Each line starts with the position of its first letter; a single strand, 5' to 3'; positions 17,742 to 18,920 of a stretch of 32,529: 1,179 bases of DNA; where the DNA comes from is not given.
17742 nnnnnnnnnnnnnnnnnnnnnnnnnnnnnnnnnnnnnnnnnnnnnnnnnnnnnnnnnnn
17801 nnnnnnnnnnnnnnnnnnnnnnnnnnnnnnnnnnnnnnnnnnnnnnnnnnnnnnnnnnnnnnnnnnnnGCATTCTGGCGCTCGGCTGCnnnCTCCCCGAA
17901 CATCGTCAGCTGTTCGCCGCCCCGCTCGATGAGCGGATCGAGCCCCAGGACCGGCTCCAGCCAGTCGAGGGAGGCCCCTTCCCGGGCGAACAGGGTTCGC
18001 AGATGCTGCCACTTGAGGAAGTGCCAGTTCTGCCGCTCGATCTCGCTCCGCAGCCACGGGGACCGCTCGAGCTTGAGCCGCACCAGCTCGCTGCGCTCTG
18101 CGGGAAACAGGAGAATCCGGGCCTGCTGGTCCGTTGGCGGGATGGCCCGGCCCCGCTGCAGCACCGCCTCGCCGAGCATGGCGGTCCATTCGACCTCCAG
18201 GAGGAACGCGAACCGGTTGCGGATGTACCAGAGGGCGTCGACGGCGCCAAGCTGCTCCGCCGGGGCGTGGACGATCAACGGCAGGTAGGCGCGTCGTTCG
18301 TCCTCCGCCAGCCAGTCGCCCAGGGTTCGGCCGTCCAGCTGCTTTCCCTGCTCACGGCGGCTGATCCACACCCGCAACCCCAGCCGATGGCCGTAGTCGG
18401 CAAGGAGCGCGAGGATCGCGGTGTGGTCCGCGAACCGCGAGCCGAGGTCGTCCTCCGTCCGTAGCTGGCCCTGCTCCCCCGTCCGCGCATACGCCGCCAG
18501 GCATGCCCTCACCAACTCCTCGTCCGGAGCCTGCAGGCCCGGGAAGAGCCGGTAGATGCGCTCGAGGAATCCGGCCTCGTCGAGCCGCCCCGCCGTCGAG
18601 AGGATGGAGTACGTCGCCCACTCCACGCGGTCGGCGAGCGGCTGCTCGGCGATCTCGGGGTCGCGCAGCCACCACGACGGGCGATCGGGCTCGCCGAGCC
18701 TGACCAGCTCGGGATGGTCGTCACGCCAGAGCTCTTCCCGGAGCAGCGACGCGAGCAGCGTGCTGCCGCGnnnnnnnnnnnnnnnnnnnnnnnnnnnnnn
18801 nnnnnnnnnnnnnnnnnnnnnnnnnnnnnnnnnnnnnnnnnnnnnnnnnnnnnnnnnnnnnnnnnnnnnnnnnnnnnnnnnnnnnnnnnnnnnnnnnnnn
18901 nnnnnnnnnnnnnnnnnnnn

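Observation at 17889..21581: Two-gene operon (TPR/HIRAN-like/acidic-tail protein plus 948-aa Zn-ribbon methyltransferase-like protein with nuclease-like C-terminus): candidate undescribed DNA-directed system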

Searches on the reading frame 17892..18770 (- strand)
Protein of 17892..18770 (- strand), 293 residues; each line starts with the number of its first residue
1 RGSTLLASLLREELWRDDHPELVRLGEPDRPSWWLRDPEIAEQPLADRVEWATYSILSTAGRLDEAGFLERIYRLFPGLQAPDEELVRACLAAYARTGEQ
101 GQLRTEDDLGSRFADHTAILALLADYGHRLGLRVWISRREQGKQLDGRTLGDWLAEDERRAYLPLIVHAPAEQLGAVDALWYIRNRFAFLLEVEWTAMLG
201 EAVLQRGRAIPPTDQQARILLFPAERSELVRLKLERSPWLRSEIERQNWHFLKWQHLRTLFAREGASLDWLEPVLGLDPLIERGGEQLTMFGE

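Call 37: search_solved_structures(query=A4, max_evalue=10, show_alignments=3)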
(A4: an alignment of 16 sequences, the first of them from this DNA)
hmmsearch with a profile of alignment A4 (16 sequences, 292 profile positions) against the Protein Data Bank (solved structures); distinct sequences matched with E-value up to 10: 1.
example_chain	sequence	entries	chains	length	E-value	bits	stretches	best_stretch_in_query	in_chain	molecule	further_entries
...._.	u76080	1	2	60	1.4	11.2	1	216-246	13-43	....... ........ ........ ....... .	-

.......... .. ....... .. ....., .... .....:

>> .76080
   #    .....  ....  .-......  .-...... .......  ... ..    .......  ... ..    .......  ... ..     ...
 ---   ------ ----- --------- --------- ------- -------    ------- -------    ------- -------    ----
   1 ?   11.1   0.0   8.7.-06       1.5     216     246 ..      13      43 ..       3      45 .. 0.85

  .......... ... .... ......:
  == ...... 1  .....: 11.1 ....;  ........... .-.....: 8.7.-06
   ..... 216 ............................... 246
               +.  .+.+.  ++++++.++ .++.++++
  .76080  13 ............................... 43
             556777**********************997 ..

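Call 38: search_protein_families(library=pfam, alignment_id=A4, max_evalue=5)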
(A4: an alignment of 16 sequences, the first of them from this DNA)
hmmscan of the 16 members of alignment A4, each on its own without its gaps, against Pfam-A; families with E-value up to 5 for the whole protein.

A. member 1, seq(293 aa): 0 families

B. families by the number of members that match (of 16 scanned): 8 families
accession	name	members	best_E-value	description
PF10264.15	Stork_head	5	0.0002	Winged helix Storkhead-box1 domain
PF10557.15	Cullin_Nedd8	1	0.1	Cullin protein neddylation domain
PF19544.4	DUF6068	1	0.12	Family of unknown function (DUF6068)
PF23395.1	SAM_6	1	0.13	SAM-like domain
PF20385.3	DUF6680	1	0.17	Family of unknown function (DUF6680)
PF04048.20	Sec8_N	1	0.18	Exocyst complex component Sec8 N-terminal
PF09080.15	K-cyclin_vir_C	1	0.19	K cyclin, C terminal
PF08378.17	NERD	1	0.2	Nuclease-related domain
